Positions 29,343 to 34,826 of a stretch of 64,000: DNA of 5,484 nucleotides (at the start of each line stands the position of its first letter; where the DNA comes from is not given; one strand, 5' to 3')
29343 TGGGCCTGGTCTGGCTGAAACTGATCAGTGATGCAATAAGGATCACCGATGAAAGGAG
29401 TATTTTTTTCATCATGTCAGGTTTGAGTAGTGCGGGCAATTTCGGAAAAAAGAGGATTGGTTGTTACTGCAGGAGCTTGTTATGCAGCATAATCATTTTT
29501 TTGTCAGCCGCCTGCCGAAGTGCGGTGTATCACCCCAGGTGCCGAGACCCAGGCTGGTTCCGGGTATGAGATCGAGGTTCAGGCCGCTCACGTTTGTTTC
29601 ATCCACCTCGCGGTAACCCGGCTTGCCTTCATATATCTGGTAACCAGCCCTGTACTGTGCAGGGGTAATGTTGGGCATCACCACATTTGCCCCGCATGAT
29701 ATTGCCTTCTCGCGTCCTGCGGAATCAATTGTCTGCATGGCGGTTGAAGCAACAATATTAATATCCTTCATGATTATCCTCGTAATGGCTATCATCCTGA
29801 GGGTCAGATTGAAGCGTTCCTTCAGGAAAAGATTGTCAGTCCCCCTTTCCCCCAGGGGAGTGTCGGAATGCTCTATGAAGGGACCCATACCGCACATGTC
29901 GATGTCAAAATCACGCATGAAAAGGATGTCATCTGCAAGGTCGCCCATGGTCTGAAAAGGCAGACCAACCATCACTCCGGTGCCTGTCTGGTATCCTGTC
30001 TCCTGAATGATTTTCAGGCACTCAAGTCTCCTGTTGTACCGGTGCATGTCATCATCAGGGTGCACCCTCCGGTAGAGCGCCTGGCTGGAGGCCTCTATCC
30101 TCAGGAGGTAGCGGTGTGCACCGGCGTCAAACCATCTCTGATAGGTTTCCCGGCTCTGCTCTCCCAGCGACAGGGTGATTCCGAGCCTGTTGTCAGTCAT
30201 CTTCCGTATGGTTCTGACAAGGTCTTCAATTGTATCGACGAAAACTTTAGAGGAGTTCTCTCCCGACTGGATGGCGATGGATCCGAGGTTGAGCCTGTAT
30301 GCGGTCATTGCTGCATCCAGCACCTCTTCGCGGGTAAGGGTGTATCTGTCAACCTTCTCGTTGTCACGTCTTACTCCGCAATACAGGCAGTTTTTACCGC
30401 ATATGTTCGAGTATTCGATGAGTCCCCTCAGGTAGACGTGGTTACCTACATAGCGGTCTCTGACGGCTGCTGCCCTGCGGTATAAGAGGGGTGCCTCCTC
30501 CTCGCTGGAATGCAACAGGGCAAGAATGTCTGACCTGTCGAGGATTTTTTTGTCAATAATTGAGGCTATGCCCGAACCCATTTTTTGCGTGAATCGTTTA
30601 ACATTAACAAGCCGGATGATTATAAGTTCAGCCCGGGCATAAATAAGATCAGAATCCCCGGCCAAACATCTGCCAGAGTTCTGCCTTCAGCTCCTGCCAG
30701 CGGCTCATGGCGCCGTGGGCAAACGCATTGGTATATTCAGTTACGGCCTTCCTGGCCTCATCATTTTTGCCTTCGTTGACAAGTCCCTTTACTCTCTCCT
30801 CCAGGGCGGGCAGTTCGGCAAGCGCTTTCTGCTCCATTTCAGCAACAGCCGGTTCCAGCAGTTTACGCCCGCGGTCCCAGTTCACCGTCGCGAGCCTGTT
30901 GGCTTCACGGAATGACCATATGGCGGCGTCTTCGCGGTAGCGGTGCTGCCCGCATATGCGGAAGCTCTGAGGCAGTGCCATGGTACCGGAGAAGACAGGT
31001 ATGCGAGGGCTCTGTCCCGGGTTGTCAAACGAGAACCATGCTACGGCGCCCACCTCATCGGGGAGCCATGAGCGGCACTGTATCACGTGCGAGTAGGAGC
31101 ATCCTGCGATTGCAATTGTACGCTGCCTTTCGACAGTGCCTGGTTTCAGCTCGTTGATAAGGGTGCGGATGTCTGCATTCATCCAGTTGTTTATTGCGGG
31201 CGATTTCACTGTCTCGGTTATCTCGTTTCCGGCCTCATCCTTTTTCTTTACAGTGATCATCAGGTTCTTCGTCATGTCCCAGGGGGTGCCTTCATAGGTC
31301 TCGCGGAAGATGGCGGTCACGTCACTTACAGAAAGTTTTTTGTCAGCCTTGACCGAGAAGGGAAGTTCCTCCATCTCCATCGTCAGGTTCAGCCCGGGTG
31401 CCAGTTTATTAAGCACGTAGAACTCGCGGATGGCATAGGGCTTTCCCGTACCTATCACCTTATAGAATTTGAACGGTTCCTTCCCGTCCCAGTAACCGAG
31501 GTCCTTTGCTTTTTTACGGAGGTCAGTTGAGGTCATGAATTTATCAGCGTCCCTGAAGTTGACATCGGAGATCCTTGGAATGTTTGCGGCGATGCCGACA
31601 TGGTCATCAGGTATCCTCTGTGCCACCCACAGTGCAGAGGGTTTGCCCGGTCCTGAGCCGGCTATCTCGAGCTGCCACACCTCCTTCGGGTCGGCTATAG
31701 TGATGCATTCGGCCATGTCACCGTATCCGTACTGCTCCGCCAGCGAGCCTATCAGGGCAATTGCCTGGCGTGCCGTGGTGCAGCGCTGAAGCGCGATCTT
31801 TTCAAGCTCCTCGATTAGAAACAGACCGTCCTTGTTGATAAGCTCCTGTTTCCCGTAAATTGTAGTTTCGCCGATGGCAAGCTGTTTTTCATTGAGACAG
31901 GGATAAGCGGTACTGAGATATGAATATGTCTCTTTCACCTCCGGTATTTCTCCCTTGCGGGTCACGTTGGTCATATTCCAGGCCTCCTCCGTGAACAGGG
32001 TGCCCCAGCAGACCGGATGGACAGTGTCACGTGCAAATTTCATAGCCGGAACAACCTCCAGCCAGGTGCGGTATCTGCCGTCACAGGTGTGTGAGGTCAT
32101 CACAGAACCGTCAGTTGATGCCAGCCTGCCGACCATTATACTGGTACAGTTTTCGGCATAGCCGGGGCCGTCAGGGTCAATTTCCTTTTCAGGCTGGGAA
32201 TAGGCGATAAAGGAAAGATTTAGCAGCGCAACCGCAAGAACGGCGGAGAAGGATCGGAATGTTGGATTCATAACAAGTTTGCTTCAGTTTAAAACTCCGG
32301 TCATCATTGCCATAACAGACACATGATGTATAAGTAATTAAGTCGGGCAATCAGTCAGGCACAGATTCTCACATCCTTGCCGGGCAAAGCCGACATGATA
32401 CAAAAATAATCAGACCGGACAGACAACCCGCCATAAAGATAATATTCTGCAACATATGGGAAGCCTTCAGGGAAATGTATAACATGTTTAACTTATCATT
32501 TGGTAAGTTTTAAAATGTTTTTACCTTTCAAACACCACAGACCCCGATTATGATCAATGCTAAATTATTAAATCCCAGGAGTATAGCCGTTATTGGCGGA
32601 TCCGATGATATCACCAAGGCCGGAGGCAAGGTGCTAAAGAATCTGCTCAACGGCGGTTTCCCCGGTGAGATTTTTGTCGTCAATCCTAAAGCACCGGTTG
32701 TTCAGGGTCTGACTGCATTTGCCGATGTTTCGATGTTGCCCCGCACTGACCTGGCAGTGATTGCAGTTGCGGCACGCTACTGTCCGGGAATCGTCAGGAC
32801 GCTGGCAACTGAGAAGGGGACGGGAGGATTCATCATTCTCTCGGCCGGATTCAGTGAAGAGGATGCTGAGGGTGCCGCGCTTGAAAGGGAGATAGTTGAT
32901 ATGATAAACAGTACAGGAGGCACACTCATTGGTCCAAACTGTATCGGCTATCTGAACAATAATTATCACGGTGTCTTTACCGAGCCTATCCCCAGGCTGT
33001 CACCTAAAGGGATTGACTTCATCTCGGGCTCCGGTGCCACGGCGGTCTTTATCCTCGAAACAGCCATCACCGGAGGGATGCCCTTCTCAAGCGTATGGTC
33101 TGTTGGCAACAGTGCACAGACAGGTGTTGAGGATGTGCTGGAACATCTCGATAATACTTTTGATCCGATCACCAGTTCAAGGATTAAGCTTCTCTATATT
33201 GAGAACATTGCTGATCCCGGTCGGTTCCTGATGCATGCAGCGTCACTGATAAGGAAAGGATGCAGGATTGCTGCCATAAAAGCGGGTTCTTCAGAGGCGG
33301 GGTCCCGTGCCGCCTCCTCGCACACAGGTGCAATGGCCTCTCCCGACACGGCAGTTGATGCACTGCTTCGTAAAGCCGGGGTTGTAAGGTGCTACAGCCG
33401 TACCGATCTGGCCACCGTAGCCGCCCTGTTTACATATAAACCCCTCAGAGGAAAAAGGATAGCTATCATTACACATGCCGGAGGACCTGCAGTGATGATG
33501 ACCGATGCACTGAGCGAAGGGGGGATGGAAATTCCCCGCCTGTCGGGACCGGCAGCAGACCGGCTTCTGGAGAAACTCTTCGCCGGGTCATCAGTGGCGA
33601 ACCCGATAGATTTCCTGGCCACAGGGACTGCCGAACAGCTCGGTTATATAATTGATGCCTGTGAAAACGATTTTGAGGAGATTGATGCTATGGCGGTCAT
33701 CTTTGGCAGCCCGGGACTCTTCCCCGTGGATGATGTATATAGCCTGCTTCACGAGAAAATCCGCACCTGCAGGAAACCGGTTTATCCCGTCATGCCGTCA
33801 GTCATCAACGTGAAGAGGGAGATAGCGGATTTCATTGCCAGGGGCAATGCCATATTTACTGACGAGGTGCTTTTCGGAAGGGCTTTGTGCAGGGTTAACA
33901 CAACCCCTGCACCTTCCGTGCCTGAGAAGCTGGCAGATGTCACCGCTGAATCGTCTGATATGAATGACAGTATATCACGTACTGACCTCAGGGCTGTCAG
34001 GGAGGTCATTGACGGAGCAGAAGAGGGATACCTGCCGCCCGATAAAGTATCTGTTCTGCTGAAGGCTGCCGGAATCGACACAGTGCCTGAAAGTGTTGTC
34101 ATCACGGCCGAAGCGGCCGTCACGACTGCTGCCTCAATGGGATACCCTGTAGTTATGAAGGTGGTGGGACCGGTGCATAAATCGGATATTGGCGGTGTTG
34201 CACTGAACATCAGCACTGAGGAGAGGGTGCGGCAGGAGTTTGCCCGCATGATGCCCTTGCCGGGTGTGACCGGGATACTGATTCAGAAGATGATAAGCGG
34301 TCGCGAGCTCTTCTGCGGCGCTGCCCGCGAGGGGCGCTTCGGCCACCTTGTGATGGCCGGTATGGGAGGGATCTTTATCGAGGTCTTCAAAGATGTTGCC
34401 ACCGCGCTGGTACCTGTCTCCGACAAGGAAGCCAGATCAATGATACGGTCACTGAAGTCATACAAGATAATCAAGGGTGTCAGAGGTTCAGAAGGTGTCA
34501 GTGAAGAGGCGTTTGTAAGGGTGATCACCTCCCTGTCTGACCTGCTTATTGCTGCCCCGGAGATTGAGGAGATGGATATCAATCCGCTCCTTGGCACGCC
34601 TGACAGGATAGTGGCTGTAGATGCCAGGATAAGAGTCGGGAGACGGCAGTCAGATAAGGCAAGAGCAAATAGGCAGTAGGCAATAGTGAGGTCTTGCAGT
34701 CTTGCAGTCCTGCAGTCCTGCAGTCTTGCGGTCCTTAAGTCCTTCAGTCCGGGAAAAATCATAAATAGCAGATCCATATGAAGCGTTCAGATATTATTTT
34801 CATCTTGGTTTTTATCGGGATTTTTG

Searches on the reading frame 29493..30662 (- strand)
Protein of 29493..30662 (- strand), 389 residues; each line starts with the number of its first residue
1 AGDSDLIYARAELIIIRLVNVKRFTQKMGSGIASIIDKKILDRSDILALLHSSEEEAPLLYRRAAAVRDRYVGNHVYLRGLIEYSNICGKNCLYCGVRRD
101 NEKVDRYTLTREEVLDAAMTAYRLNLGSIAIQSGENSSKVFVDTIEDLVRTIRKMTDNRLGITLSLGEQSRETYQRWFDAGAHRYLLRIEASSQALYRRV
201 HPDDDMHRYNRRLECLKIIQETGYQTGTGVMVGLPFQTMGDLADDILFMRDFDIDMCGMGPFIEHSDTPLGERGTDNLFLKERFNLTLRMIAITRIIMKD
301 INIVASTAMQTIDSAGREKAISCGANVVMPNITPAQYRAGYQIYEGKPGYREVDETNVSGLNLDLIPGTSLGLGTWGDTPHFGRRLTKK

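Call 38: search_protein_families(library=ncbifam, proteins=[window:29493-30662:-], max_evalue=0.00001)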
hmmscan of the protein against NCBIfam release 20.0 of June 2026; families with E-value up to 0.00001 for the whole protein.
window:29493-30662:- (389 aa): 14 families
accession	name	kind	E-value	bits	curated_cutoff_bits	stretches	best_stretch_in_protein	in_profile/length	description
TIGR03956.1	rSAM_HydE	equivalog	1.9e-95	320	254.6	1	34-348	4-309/340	[FeFe] hydrogenase H-cluster radical SAM maturase HydE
TIGR03910.1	pyrrolys_PylB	equivalog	5.7e-37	127.4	348.2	1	32-341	9-309/347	methylornithine synthase PylB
TIGR00433.2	bioB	equivalog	3.8e-26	92.1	225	1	42-329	4-282/307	biotin synthase BioB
TIGR02351.2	thiH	equivalog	1.8e-20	73.4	380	1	23-234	17-226/364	2-iminoacetate synthase ThiH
TIGR03955.1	rSAM_HydG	equivalog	4.5e-17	61.6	312.15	1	42-238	48-249/470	[FeFe] hydrogenase H-cluster radical SAM maturase HydG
TIGR03699.1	menaquin_MqnC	equivalog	1.1e-16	60.6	428.1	1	41-155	3-117/342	cyclic dehypoxanthinyl futalosine synthase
TIGR03551.1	F420_cofH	equivalog_domain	3.3e-15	55.8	374.1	1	43-156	3-116/345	5-amino-6-(D-ribitylamino)uracil--L-tyrosine 4-hydroxyphenyl transferase CofH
NF005609.0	PRK07360.1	equivalog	4.2e-14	52.1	426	1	32-154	12-137/374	7,8-didemethyl-8-hydroxy-5-deazariboflavin synthase subunit CofH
TIGR00423.1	TIGR00423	subfamily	2.9e-13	49.7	260.25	1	82-157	9-83/310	CofH family radical SAM protein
TIGR03700.1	mena_SCO4494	equivalog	1.2e-12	47.4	434.55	1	35-155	5-124/351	aminofutalosine synthase MqnE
NF006687.0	PRK09234.1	equivalog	1.9e-11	42.8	1018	1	36-155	487-607/849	bifunctional FO biosynthesis protein CofGH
TIGR03957.1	rSAM_HmdB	equivalog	2e-09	37.1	320.9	1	43-330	3-280/317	5,10-methenyltetrahydromethanopterin hydrogenase cofactor biosynthesis protein HmdB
NF006277.0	PRK08445.1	equivalog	1.5e-06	27.3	576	0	42-154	5-117/348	dehypoxanthine futalosine cyclase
NF006276.0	PRK08444.1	equivalog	9.1e-06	24.9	560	0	60-154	29-124/353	aminofutalosine synthase MqnE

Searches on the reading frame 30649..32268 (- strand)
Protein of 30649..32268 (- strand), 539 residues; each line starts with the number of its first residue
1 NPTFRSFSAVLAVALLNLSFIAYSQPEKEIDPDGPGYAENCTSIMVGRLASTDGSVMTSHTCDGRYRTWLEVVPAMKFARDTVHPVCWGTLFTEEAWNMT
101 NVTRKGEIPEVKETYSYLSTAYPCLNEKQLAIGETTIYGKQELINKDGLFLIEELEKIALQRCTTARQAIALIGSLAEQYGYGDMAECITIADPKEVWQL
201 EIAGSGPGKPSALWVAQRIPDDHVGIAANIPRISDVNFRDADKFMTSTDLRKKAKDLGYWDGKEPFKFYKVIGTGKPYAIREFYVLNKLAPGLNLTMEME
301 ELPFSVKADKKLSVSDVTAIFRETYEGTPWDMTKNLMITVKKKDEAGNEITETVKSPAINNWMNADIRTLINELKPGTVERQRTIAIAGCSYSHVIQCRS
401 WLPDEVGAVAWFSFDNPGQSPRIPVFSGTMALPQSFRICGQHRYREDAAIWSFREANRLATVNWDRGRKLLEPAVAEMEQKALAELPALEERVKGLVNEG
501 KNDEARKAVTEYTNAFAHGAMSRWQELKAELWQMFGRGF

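Call 38: search_protein_families(library=ncbifam, proteins=[window:30649-32268:-], max_evalue=0.00001)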
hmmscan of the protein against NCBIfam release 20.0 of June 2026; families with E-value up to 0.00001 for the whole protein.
window:30649-32268:- (539 aa): 1 family
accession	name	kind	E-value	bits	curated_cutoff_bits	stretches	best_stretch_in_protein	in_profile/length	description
NF033678.1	C69_fam_dipept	equivalog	3e-57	194.7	250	2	40-335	1-299/464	C69 family dipeptidase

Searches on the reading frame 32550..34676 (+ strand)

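Call 38: search_protein_families(library=ncbifam, proteins=[window:32550-34676:+], max_evalue=0.00001)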
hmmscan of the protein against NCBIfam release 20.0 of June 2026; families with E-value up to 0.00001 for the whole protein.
window:32550-34676:+ (709 aa): 5 families
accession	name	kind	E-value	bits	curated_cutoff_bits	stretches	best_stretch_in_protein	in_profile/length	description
NF045494.1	AcCoALig_Archglob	equivalog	1.6e-110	370.5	1200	2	5-439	220-649/665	acetate--CoA ligase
NF045493.1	HydDutCoALig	equivalog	1.5e-96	324.6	1300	2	2-356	2-354/698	4-hydroxybutyrate--CoA ligase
TIGR02717.1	AcCoA-syn-alpha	equivalog_domain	6.4e-89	298.7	567.15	1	5-405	3-398/447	acetate--CoA ligase alpha subunit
NF045492.1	HydPropCoALig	equivalog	2.4e-87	294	1300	2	5-380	250-624/700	3-hydroxypropionate--CoA ligase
NF010623.0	PRK14016.1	subfamily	7.9e-06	24.3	877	0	502-586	220-299/871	cyanophycin synthetase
